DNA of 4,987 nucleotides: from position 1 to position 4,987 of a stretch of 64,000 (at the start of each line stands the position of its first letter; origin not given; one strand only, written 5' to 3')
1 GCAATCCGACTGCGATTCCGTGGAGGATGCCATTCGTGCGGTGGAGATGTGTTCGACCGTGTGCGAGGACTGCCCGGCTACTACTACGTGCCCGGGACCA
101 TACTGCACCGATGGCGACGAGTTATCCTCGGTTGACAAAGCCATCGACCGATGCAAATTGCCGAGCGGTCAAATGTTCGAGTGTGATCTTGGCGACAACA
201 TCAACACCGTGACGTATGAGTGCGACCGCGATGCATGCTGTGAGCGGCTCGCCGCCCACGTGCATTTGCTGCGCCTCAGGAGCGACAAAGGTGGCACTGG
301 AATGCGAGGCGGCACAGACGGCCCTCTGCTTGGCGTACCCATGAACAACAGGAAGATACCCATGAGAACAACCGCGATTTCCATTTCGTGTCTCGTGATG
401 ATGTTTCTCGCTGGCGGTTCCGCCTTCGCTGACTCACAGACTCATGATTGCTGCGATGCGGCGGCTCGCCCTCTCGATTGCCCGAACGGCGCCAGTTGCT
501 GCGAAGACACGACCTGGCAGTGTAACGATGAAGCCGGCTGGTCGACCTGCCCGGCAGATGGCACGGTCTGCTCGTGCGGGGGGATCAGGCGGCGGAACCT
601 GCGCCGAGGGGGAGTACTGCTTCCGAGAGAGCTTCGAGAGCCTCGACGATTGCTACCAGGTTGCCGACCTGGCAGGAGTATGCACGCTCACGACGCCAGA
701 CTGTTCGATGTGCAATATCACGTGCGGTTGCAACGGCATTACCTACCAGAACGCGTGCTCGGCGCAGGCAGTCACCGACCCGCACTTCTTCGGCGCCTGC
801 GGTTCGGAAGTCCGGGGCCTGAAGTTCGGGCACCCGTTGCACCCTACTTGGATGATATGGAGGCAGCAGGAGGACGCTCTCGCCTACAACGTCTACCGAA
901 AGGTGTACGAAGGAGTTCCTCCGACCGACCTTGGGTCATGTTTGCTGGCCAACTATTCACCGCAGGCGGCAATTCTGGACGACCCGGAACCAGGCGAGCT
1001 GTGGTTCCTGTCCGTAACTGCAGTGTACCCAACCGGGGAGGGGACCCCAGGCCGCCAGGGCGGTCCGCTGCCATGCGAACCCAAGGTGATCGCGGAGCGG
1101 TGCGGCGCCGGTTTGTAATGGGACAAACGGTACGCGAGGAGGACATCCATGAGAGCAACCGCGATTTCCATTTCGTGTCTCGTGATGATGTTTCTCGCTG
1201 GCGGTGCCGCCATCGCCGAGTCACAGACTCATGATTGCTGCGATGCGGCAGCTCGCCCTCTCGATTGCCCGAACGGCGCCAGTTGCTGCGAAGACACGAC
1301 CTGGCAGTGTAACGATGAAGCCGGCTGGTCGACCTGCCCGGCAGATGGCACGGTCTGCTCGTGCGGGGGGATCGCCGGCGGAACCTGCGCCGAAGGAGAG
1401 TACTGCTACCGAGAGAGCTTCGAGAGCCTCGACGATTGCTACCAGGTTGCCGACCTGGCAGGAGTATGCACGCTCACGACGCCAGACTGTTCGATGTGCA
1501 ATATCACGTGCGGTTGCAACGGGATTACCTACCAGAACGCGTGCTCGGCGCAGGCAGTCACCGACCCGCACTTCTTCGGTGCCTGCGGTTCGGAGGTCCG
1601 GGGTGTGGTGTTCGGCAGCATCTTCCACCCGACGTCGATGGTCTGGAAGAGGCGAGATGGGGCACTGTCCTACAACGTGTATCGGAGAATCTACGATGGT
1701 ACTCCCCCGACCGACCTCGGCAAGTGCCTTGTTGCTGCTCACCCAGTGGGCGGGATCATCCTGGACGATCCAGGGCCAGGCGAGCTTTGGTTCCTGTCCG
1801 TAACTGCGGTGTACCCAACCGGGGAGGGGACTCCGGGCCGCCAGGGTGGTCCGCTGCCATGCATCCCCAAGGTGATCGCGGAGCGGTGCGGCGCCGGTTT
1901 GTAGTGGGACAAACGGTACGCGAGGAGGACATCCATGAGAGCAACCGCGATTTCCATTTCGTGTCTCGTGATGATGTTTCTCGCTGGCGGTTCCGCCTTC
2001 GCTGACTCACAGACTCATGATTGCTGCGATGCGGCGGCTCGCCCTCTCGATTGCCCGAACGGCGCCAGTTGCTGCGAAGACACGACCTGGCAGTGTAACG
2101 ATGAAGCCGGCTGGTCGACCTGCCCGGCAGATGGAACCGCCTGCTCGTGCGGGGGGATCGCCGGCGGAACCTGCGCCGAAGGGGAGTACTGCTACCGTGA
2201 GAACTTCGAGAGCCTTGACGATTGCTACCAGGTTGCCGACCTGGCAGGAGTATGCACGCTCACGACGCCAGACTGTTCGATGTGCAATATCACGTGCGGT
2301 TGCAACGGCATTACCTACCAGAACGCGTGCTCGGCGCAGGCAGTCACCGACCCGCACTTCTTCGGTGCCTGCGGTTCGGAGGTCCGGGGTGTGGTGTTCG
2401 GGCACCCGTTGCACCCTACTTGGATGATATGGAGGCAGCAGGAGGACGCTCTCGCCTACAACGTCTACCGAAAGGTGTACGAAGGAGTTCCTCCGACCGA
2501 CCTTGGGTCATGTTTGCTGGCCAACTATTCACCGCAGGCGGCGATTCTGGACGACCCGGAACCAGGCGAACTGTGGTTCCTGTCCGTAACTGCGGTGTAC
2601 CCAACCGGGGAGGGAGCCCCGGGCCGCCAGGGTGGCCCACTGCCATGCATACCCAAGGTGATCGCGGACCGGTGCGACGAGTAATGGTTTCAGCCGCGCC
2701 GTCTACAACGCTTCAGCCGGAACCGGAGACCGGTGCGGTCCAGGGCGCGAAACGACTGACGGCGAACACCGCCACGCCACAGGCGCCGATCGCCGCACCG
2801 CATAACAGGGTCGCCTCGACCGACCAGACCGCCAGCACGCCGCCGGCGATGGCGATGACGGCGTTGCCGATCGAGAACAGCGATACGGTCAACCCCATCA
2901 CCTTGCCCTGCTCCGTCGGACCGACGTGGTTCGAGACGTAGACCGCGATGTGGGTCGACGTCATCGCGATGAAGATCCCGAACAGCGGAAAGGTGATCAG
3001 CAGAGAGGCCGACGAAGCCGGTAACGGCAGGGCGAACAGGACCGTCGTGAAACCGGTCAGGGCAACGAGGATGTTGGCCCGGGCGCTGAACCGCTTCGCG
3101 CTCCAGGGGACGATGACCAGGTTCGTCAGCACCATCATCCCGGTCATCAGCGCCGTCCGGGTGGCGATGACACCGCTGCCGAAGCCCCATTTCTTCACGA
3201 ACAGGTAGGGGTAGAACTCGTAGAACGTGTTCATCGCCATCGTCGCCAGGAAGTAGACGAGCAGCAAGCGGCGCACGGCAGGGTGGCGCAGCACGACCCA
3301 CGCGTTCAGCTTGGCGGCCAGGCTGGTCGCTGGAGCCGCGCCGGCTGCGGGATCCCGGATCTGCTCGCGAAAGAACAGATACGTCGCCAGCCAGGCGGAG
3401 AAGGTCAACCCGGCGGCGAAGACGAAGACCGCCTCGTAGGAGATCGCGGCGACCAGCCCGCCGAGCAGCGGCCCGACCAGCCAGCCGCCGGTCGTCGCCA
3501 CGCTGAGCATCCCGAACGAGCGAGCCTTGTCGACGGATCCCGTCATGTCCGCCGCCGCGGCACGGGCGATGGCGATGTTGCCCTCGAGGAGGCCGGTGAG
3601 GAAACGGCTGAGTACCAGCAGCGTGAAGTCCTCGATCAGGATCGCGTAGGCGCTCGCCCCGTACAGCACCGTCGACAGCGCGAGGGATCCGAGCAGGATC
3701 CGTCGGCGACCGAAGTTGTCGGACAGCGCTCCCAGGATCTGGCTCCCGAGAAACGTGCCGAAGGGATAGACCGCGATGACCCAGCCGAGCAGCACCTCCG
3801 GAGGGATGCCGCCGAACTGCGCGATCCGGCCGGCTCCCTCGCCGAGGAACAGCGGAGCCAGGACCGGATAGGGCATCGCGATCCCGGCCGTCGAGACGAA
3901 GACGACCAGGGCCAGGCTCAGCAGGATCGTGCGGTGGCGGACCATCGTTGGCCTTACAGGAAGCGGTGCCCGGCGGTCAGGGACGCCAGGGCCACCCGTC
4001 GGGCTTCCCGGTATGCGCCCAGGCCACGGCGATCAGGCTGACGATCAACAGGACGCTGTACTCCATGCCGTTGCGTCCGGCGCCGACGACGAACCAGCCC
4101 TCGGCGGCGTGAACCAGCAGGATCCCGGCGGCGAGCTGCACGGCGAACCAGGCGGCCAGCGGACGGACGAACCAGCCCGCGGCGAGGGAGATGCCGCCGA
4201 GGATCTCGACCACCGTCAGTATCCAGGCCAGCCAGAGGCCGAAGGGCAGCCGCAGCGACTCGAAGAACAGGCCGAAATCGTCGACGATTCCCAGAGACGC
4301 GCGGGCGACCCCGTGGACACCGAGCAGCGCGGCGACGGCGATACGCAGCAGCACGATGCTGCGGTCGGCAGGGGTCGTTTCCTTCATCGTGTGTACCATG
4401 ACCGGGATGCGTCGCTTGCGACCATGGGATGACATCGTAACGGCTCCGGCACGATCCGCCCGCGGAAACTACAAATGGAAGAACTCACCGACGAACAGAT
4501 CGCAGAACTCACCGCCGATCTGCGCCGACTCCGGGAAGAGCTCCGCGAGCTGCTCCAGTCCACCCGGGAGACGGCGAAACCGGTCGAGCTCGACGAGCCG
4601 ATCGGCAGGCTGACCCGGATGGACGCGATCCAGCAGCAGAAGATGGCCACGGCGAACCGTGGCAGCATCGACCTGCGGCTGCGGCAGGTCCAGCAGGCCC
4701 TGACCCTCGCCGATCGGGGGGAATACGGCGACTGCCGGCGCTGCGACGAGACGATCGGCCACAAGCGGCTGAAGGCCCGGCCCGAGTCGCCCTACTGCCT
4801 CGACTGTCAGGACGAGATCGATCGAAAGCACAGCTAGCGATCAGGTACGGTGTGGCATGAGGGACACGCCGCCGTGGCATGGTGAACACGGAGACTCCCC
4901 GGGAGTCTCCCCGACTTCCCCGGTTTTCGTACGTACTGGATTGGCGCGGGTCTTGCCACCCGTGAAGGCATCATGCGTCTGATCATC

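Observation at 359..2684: Three-copy tandem array of near-identical Kazal-like secreted protein genes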

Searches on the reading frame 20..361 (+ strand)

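Call 6: search_protein_families(library=pfam, proteins=[window:20-361:+], max_evalue=1)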
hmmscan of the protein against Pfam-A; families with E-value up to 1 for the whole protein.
window:20-361:+ (114 aa): 1 family
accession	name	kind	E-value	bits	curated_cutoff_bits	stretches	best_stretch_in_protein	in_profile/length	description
PF06935.16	DUF1284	-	0.29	12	25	1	3-74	23-93/102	Protein of unknown function (DUF1284)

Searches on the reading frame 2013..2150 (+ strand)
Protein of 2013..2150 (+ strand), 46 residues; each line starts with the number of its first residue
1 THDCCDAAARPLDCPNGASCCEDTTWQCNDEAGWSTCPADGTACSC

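Call 66: search_solved_structures(query=A7, max_evalue=10, show_alignments=3)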
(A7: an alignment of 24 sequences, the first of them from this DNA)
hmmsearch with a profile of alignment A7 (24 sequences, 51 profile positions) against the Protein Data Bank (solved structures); distinct sequences matched with E-value up to 10: 0.

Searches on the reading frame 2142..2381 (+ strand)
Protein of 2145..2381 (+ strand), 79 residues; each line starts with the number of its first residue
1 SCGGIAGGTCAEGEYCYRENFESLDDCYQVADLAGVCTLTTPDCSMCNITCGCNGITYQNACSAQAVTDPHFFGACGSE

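Call 9: search_protein_families(library=pfam, proteins=[window:2145-2381:+], max_evalue=10)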
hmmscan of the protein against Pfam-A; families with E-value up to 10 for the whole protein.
seq(79 aa): 1 family
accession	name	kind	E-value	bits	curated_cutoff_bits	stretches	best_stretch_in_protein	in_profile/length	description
PF00131.25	Metallothio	-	1.7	9.2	23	1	9-64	7-62/64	Metallothionein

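Call 38: search_solved_structures(query=A4, max_evalue=1, show_alignments=3)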
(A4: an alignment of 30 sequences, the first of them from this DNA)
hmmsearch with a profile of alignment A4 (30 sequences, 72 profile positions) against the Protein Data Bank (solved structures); distinct sequences matched with E-value up to 1: 70 (the best 60 are shown).
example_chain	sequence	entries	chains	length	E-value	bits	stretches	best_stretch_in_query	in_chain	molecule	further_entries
1yu6_C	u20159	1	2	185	2.9e-13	53.3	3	36-71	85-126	Ovomucoid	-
1tbq_R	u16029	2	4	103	7.6e-11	45.6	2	17-71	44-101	RHODNIIN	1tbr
2m5x_A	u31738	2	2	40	2.8e-10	43.7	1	35-71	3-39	Silk protease inhibitor 2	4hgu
3qtl_D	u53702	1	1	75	9.7e-10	42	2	37-65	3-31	Kazal-type serine protease inhibitor SPI-1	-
2kmo_A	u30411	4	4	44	1.9e-09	41.1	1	36-71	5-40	Leech-derived tryptase inhibitor C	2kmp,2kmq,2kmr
1an1_I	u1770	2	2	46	2.2e-09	40.9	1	36-71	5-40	TRYPTASE INHIBITOR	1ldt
1tgs_I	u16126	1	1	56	7.5e-08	36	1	27-58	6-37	PANCREATIC SECRETORY TRYPSIN INHIBITOR (KAZAL TYPE)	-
1y1b_A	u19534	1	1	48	4.3e-07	33.5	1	33-63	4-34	Elastase inhibitor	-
8s9p_A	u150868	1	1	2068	8.3e-07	32.6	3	33-58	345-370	Agrin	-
1y1c_A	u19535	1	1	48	9.6e-07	32.4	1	33-64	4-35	Elastase inhibitor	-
1ovo_A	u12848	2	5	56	1.3e-06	32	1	30-65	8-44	OVOMUCOID THIRD DOMAIN | OVOMUCOID THIRD DOMAIN CLEAVED RDI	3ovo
7qe9_D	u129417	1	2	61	1.9e-06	31.5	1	28-57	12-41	Serine protease inhibitor Kazal-type 1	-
3pis_D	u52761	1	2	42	1.9e-06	31.5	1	36-65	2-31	Kazal-type serine protease inhibitor SPI-1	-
7qe8_C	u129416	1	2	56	2.4e-06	31.1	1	28-57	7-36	Serine protease inhibitor Kazal-type 1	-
2n71_A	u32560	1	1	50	2.7e-06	31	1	35-71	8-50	Protease inhibitor 2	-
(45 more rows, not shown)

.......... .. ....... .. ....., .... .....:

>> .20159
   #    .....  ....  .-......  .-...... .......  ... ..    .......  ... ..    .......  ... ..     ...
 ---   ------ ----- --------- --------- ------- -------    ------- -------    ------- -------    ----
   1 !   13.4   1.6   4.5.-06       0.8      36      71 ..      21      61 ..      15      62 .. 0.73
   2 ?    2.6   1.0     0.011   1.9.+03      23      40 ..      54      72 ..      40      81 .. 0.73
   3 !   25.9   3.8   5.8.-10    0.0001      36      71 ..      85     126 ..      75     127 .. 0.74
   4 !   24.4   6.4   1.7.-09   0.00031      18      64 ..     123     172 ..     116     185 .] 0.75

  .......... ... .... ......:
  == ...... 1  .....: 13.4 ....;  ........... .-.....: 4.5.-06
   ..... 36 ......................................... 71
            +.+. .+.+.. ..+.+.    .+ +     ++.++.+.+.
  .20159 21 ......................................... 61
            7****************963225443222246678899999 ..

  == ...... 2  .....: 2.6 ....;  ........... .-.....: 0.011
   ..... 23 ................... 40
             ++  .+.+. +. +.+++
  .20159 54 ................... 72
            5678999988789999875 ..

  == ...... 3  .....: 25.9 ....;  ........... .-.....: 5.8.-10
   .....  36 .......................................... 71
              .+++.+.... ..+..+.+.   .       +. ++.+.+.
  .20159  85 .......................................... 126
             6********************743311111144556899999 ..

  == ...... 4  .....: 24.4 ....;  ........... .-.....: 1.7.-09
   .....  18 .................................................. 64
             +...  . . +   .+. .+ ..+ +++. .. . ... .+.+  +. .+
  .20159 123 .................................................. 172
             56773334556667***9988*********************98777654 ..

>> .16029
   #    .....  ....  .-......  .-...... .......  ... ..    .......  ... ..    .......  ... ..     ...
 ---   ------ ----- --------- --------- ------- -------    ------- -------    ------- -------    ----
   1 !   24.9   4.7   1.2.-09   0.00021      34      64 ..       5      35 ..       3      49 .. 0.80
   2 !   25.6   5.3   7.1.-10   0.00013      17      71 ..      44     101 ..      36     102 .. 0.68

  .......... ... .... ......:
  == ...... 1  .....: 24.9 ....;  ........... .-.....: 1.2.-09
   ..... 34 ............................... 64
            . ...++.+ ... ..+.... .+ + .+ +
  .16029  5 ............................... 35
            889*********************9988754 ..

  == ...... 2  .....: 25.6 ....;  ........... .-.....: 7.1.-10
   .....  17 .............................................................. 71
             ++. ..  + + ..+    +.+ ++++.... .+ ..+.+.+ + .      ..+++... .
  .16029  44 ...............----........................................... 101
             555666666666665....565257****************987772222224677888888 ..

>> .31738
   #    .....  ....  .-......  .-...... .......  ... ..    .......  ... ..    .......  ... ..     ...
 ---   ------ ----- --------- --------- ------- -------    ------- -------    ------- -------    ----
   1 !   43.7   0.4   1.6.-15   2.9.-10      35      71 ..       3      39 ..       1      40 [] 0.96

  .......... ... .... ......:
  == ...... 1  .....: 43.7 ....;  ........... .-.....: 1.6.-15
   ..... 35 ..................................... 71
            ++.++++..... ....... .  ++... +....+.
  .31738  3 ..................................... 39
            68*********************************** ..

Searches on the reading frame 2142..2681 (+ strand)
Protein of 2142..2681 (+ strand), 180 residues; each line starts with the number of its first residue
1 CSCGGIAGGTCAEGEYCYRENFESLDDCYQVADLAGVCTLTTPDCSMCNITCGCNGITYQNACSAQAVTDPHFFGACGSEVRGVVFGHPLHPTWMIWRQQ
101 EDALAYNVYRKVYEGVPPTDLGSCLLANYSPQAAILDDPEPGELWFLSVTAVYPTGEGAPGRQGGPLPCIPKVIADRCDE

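Call 42: find_homologous_proteins(query=A5, max_evalue=0.00001)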
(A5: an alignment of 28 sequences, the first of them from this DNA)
Query A5 (28 sequences) (180 aa, profile of the alignment): 17 proteins with E <= 0.00001 among 2682 candidates.
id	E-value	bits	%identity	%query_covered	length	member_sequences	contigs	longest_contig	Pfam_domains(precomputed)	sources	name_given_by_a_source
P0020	3.0e-69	250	37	81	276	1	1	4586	PF00050.27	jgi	-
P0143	3.1e-67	244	28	88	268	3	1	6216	PF07648.21,PF00050.27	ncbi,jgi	-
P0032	1.7e-62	228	33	92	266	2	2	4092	PF00050.27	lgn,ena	-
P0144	8.8e-62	226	31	69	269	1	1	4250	PF00050.27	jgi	jgi:hypothetical protein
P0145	1.6e-61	225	33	71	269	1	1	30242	PF00050.27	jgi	-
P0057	2.1e-59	218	30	89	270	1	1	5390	PF07648.21,PF00050.27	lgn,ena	-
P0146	1.2e-56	209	34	89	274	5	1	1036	-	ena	-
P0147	2.8e-56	208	35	79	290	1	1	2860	PF07648.21,PF00050.27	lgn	-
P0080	6.6e-56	207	32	89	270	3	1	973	-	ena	-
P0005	1.5e-46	176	39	89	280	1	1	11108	-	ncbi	-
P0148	1.0e-43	167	37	71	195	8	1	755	-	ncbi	-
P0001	1.1e-42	164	100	100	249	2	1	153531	-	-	-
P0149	2.5e-42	163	32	89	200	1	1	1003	-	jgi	jgi:hypothetical protein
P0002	1.7e-33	134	96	73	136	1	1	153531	-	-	-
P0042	4.5e-30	123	33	77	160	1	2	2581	-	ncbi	-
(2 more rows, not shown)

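Call 45: find_encoding_contigs(protein=P0145, flank=10000, max_places=4)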
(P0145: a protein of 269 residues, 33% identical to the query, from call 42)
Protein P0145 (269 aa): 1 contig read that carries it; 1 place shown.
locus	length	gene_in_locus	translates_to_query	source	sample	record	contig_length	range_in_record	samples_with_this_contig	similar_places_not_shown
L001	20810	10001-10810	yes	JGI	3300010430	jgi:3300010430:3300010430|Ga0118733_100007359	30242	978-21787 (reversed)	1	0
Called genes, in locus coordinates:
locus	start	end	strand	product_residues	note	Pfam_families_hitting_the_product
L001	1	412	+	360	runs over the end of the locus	PF00497:SBP_bac_3, PF10613:Lig_chan-Glu_bd (weak), PF00060:Lig_chan, PF00520:Ion_trans (weak), PF07885:Ion_trans_2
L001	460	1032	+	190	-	PF02834:LigT_PEase (weak), PF13563:2_5_RNA_ligase2 (weak), PF02834:LigT_PEase (weak)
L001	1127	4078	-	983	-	PF00069:Pkinase, PF07714:PK_Tyr_Ser-Thr, PF03109:ABC1 (weak), PF01636:APH (weak), PF03781:FGE-sulfatase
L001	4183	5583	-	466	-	PF03606:DcuC, PF02667:SCFA_trans (weak)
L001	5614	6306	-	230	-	PF17131:TP_0789-like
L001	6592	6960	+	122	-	PF11964:SpoIIAA-like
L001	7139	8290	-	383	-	-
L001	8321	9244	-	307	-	-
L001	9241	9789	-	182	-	PF04542:Sigma70_r2, PF08281:Sigma70_r4_2, PF04545:Sigma70_r4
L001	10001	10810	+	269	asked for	PF00050:Kazal_1 (weak)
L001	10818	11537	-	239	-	PF01209:Ubie_methyltran, PF13847:Methyltransf_31, PF08241:Methyltransf_11, PF08242:Methyltransf_12, PF13649:Methyltransf_25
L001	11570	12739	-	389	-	PF13593:SBF_like, PF01758:SBF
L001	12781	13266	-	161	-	PF04306:DUF456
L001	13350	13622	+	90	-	-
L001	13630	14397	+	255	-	PF04055:Radical_SAM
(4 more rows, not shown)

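Call 46: find_encoding_contigs(protein=P0143, flank=6000, max_places=4)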
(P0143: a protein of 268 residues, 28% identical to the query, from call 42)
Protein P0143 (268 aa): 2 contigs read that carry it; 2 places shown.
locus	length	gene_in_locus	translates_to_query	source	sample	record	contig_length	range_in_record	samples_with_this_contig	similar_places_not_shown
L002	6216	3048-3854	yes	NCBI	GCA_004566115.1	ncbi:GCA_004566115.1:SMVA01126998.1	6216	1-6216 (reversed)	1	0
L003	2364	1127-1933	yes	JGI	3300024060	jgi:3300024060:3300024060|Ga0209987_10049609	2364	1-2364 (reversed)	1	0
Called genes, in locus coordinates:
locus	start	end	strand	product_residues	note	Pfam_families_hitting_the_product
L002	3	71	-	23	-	?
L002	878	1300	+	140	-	PF06094:GGACT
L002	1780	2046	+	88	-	PF01527:HTH_Tnp_1, PF02796:HTH_7 (weak), PF13384:HTH_23, PF13518:HTH_28, PF13551:HTH_29 (weak)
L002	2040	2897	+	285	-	PF13276:HTH_21, PF00665:rve, PF13683:rve_3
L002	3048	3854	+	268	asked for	PF07648:Kazal_2 (faint), PF00050:Kazal_1 (faint)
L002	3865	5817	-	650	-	PF21167:DUF6851, PF22778:VCPO_2nd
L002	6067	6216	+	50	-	?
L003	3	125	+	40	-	?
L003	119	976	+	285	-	PF13276:HTH_21, PF00665:rve, PF13683:rve_3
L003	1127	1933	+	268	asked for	PF07648:Kazal_2 (faint), PF00050:Kazal_1 (faint)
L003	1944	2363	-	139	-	?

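Call 53: predict_structure(alignment_id=A5)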
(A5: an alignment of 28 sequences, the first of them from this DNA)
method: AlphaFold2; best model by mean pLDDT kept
length: 180 residues; sequences in the alignment: 28
mean_pLDDT: 83.4   pTM: 0.70
mean pLDDT of the five models: 83.4, 81.9, 80.1, 78.0, 74.8
residues with pLDDT >= 90: 69; 70-90: 85; 50-70: 26; < 50: 0
segments of 3 or more residues with pLDDT < 50: none
pLDDT, mean of each block of 10 residues (from residue 1): 66 75 68 68 77 85 81 76 84 90 95 92 96 94 94 93 79 89
secondary structure, 60 per line:
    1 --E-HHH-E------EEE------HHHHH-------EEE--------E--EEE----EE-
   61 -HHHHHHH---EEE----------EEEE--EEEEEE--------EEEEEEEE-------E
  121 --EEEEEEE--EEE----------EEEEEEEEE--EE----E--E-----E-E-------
elements in order: E16-18 H25-29 E37-39 E51-53 H62-68 E72-74 E85-88 E91-96 E105-112 E123-129 E132-134 E145-153

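Call 56: fold_search(model_id=the predicted structure, library=pdb)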
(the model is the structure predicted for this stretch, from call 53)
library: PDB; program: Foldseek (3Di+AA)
matches with E <= 10: 452; with E <= 0.001: 0
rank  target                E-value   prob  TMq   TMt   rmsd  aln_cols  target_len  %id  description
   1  1wj3_MODEL_1_A        1.8e-02  1.00  0.33  0.49  11.5       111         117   16  Solution structure of the fourth fn3 domain of KIAA1496 protein (released 2004-11-28)
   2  1x5z_MODEL_1_A        2.3e-02  0.99  0.29  0.42  11.7        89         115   13  Solution structure of the fibronectin type-III domain of human protein tyrosine phosphatase, receptor type, D  (released 2005-11-17)
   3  5g56                  3.2e-02  1.00  0.34  0.10   8.7       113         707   14  THE TETRA-MODULAR CELLULOSOMAL ARABINOXYLANASE CtXyl5A STRUCTURE AS REVEALED BY X-RAY CRYSTALLOGRAPHY (released 2016-06-29)
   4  3mpc_A                3.7e-02  1.00  0.32  0.57   9.7        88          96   18  The crystal structure of a Fn3-like protein from Clostridium thermocellum (released 2010-08-11)
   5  1wf5_MODEL_1_A        3.7e-02  0.97  0.28  0.40  11.4        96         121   14  Solution structure of the first Fn3 domain of Sidekick-2 protein (released 2005-06-07)
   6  1fg9_E                5.2e-02  1.00  0.34  0.32   3.7        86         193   19  3:1 COMPLEX OF INTERFERON-GAMMA RECEPTOR WITH INTERFERON-GAMMA DIMER (released 2000-08-11)
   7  6hyf_C                5.2e-02  1.00  0.31  0.56   3.7        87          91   23  Crystal structure of the third FNIII domain from rat beta4 integrin, a binding site for periaxin (released 2019-05-08)
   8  4wtx                  7.7e-02  0.98  0.30  0.51   4.6        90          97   20  Crystal structure of the fourth FnIII domain of integrin beta4 (released 2015-02-11)
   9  6gvl_A                9.6e-02  0.97  0.33  0.30   7.6       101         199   19  Second pair of Fibronectin type III domains of integrin beta4 bound to the bullous pemphigoid antigen BP230 (BPAG1e) (released 2019-03-20)
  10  2djs_MODEL_1_A        9.6e-02  0.96  0.30  0.47  11.8        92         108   18  Solution structures of the fn3 domain of human ephrin type-B receptor 1 (released 2006-10-05)
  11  6hyf_D                1.0e-01  0.93  0.26  0.51   4.8        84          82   25  Crystal structure of the third FNIII domain from rat beta4 integrin, a binding site for periaxin (released 2019-05-08)
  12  1wfo_MODEL_1_A        1.2e-01  0.98  0.31  0.41   4.5        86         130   20  The eighth FN3 domain of human sidekick-2 (released 2005-06-07)
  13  5dft_A                1.4e-01  0.92  0.30  0.54   8.4       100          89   19  Structure of the Eleventh Type III Domain from Human Fibronectin (released 2016-09-14)
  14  6hyf_A                1.5e-01  0.95  0.32  0.50   7.4        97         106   22  Crystal structure of the third FNIII domain from rat beta4 integrin, a binding site for periaxin (released 2019-05-08)
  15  6m76                  1.6e-01  0.98  0.27  0.06   3.6        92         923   15  GH31 alpha-N-acetylgalactosaminidase from Enterococcus faecalis (released 2020-05-20)
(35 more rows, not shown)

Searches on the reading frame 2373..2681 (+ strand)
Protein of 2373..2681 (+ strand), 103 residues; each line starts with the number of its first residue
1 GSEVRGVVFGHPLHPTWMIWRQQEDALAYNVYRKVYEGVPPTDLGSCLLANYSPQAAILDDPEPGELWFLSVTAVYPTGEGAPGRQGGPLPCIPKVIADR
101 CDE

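Call 9: search_protein_families(library=pfam, proteins=[window:2373-2681:+], max_evalue=10)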
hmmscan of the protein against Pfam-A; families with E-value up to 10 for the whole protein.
seq(103 aa): 0 families

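Call 51: find_related_loci(query=A6, collection=genome_contigs, flank=6000)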
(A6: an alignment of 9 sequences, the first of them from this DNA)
Query A6 (100 aa) in genome_contigs; peptide patterns used: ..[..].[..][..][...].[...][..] (x = any residue, [..] = any of these).
32 stretches matched a pattern, but none encodes a relative of the query by tblastn (E <= 1e-3).

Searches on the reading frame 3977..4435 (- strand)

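Call 26: search_protein_families(library=pfam, proteins=[window:3977-4435:-], max_evalue=0.00001)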
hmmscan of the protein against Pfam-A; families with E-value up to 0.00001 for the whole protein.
window:3977-4435:- (152 aa): 1 family
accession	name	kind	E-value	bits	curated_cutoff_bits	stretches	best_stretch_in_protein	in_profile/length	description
PF07681.17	DoxX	-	7.5e-09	36.5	23.6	1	28-110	3-85/85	DoxX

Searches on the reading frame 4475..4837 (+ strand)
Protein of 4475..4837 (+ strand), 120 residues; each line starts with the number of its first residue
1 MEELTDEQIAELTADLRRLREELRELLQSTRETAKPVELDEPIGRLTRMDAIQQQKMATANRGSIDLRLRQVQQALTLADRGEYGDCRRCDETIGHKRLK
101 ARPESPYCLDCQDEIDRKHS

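Call 26: search_protein_families(library=pfam, proteins=[window:4475-4837:+], max_evalue=0.00001)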
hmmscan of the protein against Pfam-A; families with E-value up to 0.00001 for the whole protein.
window:4475-4837:+ (120 aa): 1 family
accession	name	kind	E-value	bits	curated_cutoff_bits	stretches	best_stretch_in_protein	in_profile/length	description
PF01258.23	zf-dskA_traR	-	2.7e-09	37.3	24.9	1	82-116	1-35/36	Prokaryotic dksA/traR C4-type zinc finger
